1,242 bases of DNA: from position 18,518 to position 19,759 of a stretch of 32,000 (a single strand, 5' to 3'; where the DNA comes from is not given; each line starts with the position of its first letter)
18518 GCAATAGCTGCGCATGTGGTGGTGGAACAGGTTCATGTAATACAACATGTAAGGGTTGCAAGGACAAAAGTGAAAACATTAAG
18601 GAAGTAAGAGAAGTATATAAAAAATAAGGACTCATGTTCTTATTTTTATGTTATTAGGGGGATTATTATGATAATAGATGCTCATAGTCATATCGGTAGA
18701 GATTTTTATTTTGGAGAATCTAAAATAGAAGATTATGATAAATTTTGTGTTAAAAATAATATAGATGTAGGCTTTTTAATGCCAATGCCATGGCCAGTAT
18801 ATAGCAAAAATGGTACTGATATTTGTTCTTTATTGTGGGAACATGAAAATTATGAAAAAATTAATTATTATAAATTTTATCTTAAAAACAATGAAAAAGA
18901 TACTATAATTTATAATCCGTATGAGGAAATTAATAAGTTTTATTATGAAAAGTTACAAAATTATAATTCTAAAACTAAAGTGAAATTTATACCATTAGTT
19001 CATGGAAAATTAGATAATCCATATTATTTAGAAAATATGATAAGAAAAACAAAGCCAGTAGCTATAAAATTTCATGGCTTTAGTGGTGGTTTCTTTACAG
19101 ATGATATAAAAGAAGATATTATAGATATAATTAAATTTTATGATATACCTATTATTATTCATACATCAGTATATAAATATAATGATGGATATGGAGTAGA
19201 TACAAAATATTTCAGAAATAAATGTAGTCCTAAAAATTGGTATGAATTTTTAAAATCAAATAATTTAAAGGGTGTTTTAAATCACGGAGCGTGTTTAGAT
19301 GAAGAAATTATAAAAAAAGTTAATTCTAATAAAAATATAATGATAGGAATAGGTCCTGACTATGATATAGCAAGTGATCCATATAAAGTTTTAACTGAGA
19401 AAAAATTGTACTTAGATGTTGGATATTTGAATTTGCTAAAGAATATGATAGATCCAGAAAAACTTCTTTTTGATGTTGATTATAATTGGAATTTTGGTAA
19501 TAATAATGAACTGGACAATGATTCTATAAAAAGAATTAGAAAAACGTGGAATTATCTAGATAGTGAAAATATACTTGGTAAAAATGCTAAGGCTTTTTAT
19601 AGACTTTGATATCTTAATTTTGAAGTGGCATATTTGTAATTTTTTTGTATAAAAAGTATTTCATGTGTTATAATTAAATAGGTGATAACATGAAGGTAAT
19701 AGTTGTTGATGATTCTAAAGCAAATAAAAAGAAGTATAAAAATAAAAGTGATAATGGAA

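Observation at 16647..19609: Translationally coupled GNAT / radical SAM-SPASM / six-Cys peptide / amidohydrolase operon: candidate new ranthipeptide-like RiPP system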

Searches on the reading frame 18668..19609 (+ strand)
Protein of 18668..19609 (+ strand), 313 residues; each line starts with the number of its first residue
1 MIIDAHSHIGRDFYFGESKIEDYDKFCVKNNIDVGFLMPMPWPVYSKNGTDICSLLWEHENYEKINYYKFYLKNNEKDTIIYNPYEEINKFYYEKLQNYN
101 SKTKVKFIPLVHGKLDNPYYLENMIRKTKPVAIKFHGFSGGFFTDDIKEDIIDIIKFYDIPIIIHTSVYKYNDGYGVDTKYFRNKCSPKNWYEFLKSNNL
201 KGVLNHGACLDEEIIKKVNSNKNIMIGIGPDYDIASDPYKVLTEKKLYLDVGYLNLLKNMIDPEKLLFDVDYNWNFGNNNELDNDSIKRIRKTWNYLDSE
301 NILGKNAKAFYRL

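Call 3: search_protein_families(library=ncbifam, proteins=[window:18668-19609:+], max_evalue=0.01)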
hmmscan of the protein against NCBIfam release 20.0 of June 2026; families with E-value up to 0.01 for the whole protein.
window:18668-19609:+ (313 aa): 0 families

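Call 4: search_protein_families(library=pfam, proteins=[window:18668-19609:+], max_evalue=0.01)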
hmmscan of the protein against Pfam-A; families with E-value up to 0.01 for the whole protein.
window:18668-19609:+ (313 aa): 0 families

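Call 17: find_homologous_proteins(query=window:18668-19606:+, max_evalue=0.001)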
Query window:18668-19606:+ (313 aa): 63 proteins with E <= 0.001 among 807 candidates.
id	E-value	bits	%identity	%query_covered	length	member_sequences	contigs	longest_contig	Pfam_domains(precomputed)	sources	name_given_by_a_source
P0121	2.3e-211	719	100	100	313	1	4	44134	-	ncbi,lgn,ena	-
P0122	3.4e-201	686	95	100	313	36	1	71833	-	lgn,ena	-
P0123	8.3e-201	685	95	100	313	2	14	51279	-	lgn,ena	-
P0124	1.6e-200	684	95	100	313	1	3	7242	-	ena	-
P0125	2.2e-200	683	95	100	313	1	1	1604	-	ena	-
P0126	2.5e-196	670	91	100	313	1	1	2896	-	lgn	-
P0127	5.5e-179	613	83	100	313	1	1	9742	-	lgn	-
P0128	3.1e-178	610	81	100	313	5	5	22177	-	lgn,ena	-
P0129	7.7e-148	510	70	100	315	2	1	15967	-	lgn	-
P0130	1.2e-132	461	63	100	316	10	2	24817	-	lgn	-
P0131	1.0e-128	448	62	100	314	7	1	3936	-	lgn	-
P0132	1.7e-127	444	62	100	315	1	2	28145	-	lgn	-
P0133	1.9e-127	443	58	100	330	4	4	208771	-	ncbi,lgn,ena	-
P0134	2.5e-127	443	59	100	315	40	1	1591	-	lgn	-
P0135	5.3e-127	442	58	100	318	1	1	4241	-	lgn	-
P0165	5.3e-68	248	39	100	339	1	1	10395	PF04909.21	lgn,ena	-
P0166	2.3e-63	233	42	99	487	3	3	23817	PF00625.28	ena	-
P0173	2.0e-48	184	35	100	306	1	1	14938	-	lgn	-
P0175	1.0e-43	168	37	100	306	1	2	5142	PF04909.21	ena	-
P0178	5.5e-38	149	33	100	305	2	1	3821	PF04909.21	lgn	-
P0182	8.8e-36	142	34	100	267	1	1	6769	-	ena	-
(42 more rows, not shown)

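Call 18: search_protein_families(library=pfam, proteins=[window:18668-19606:+], max_evalue=10)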
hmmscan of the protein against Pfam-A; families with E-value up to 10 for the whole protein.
window:18668-19606:+ (313 aa): 0 families

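Call 19: search_solved_structures(query=window:18668-19606:+, max_evalue=10)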
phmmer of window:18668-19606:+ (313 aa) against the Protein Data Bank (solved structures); distinct sequences matched with E-value up to 10: 4.
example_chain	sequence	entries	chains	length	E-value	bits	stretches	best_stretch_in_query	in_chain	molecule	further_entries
6dzi_l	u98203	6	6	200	0.11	15.2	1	66-160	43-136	30S ribosomal protein S4 | Small ribosomal subunit protein uS4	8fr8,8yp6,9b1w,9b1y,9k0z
32nj_D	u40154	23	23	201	0.11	15.2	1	66-160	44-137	Small ribosomal subunit protein uS4 | 30S ribosomal protein S4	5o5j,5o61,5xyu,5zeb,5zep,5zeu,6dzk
3iv4_A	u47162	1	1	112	0.15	14.8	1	59-95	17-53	Putative oxidoreductase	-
5v93_d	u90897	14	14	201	1.2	11.8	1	66-132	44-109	30S ribosomal protein S4 | Small ribosomal subunit protein uS4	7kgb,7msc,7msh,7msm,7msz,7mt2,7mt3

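Call 29: find_encoding_contigs(protein=P0165, flank=5000, max_places=1)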
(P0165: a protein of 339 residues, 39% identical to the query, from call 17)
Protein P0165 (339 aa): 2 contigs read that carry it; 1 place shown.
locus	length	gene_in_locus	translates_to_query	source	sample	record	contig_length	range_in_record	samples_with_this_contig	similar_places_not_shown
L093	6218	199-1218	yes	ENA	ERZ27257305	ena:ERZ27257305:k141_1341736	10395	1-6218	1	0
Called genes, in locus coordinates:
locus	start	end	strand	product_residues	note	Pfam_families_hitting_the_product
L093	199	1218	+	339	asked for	PF04909:Amidohydro_2 (faint)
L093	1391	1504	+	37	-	-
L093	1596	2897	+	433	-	PF04055:Radical_SAM, PF13353:Fer4_12, PF13186:SPASM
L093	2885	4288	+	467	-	PF04055:Radical_SAM, PF13353:Fer4_12, PF13186:SPASM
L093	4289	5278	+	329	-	PF04055:Radical_SAM, PF13353:Fer4_12 (weak), PF13186:SPASM (weak)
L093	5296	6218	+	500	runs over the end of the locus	PF02310:B12-binding, PF04055:Radical_SAM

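Call 30: find_encoding_contigs(protein=P0166, flank=5000, max_places=1)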
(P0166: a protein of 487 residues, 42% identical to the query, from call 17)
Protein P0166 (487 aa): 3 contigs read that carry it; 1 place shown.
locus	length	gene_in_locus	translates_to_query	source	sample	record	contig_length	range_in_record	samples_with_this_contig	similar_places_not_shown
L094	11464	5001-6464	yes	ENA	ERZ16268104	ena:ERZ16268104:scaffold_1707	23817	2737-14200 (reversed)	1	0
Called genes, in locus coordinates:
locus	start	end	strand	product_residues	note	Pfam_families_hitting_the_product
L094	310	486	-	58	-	-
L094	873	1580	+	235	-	PF04079:SMC_ScpB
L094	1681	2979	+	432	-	PF00587:tRNA-synt_2b, PF03129:HGTP_anticodon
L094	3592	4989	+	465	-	PF09334:tRNA-synt_1g (faint)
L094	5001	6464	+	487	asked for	PF00625:Guanylate_kin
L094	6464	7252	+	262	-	PF02540:NAD_synthase (weak)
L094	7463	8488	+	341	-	PF04055:Radical_SAM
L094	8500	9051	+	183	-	-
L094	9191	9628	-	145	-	-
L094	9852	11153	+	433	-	PF03313:SDH_alpha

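Call 31: find_encoding_contigs(protein=P0173, flank=5000, max_places=1)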
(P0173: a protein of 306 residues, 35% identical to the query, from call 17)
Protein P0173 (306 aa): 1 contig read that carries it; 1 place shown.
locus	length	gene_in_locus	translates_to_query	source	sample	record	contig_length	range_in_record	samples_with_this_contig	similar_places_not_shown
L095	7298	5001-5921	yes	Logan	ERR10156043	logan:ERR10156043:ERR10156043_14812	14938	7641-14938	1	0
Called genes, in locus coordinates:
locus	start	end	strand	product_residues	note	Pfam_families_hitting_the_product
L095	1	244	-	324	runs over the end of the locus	-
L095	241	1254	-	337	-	PF01180:DHO_dh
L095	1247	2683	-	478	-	PF02310:B12-binding, PF04055:Radical_SAM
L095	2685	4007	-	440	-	-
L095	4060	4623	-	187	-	-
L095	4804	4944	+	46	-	-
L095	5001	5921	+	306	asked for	-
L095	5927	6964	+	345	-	PF00152:tRNA-synt_2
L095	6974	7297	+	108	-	?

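Call 34: predict_structure(alignment_id=A1)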
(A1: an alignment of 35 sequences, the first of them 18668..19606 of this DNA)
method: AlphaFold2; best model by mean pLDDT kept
length: 313 residues; sequences in the alignment: 35
mean_pLDDT: 95.3   pTM: 0.93
mean pLDDT of the five models: 95.3, 95.2, 95.0, 95.0, 94.3
residues with pLDDT >= 90: 277; 70-90: 32; 50-70: 4; < 50: 0
segments of 3 or more residues with pLDDT < 50: none
pLDDT, mean of each block of 10 residues (from residue 1): 97 93 97 98 93 96 95 96 97 96 98 98 98 98 98 98 95 77 96 99 95 98 97 90 93 98 98 82 93 98 99 92
secondary structure, 60 per line:
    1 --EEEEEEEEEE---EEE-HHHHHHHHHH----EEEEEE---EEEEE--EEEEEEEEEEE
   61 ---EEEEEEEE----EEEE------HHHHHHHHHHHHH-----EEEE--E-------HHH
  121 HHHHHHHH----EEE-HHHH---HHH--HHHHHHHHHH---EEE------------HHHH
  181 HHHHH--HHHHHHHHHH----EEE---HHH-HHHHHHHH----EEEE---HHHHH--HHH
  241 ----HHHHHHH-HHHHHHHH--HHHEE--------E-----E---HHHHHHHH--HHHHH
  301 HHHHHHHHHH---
elements in order: E3-12 E16-18 H20-29 E34-39 E43-47 E50-60 E64-71 E76-79 H86-98 E104-107 H118-128 E133-135 H137-140 H149-158 E162-164 H177-185 H188-197 E202-204 H212-219 E224-227 H231-235 H245-251 H253-260 H286-293 H296-310

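Call 41: fold_search(model_id=the predicted structure, library=pdb)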
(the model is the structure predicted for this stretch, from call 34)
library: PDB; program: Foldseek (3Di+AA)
matches with E <= 10: 1677; with E <= 0.001: 61
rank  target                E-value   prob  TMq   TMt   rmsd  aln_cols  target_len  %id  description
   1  2f6k_A                2.9e-08  1.00  0.62  0.63   6.1       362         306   12  Crystal Structure of Amidohydrorolase II; Northeast Structural Genomics Target LpR24 (released 2006-01-10)
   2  8sm7_A                3.1e-08  1.00  0.59  0.54   6.3       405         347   15  Air-oxidized G. y4 TruffO expressed from M9 minimal medium supplemented with Fe (released 2024-03-13)
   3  4ifr_A                8.2e-08  1.00  0.56  0.53   7.2       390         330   12  2.40 Angstroms X-ray crystal structure of R239A 2-amino-3-carboxymuconate-6-semialdehyde decarboxylase from Pseudomona (released 2013-09-18)
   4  7bp1_A                1.0e-07  1.00  0.58  0.54   6.9       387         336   10  Crystal structure of 2, 3-dihydroxybenzoic acid decarboxylase from Fusarium oxysporum in complex with Catechol (released 2020-07-15)
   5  6m53_C                1.7e-07  1.00  0.60  0.57   6.7       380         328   10  Crystal structure of 2, 3-dihydroxybenzoic acid decarboxylase from Fusarium oxysporum (released 2020-07-15)
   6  2ffi_A                2.9e-07  1.00  0.59  0.66   4.9       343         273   11  Crystal Structure of Putative 2-Pyrone-4,6-Dicarboxylic Acid Hydrolase from Pseudomonas putida, Northeast Structural G (released 2005-12-27)
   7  6mgt_A                4.5e-07  1.00  0.53  0.51   7.4       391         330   11  Crystal structure of alpha-Amino-beta-Carboxymuconate-epsilon-Semialdehyde Decarboxylase Mutant H110A (released 2019-06-19)
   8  4epk_A                6.4e-07  1.00  0.56  0.53   6.3       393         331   11  Evidence for a Dual Role of an Active Site Histidine in alpha-Amino-beta-Carboxymuconate-epsilon-Semialdehyde Decarbox (released 2012-08-22)
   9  4era_A                7.3e-07  1.00  0.54  0.51   6.9       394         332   10  Evidence for a Dual Role of an Active Site Histidine in alpha-Amino-beta-Carboxymuconate-epsilon-Semialdehyde Decarbox (released 2012-08-22)
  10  4ifk_A                7.7e-07  1.00  0.54  0.52   7.3       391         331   11  Arginines 51 and 239* from a Neighboring Subunit are Essential for Catalysis in a Zinc-dependent Decarboxylase (released 2013-09-18)
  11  4lak_B                8.7e-07  1.00  0.57  0.50   7.0       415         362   11  Crystal structure of Cordyceps militaris IDCase D323N mutant in apo form (released 2013-10-02)
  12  8ful_D                3.3e-06  1.00  0.51  0.45   7.5       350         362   13  Heterologous AibH1H2 purified from Lysogeny broth (released 2023-04-05)
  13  8ful_B                4.8e-06  1.00  0.54  0.48   7.3       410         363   12  Heterologous AibH1H2 purified from Lysogeny broth (released 2023-04-05)
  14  8fuo_D                6.8e-06  1.00  0.50  0.44   7.2       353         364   11  Fe-bound AibH1H2 (released 2023-04-05)
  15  8sm8_J                9.3e-06  1.00  0.55  0.51   7.0       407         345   12  Air-oxidized A. ca TruffO expressed from M9 minimal medium supplemented with Fe (released 2024-03-13)
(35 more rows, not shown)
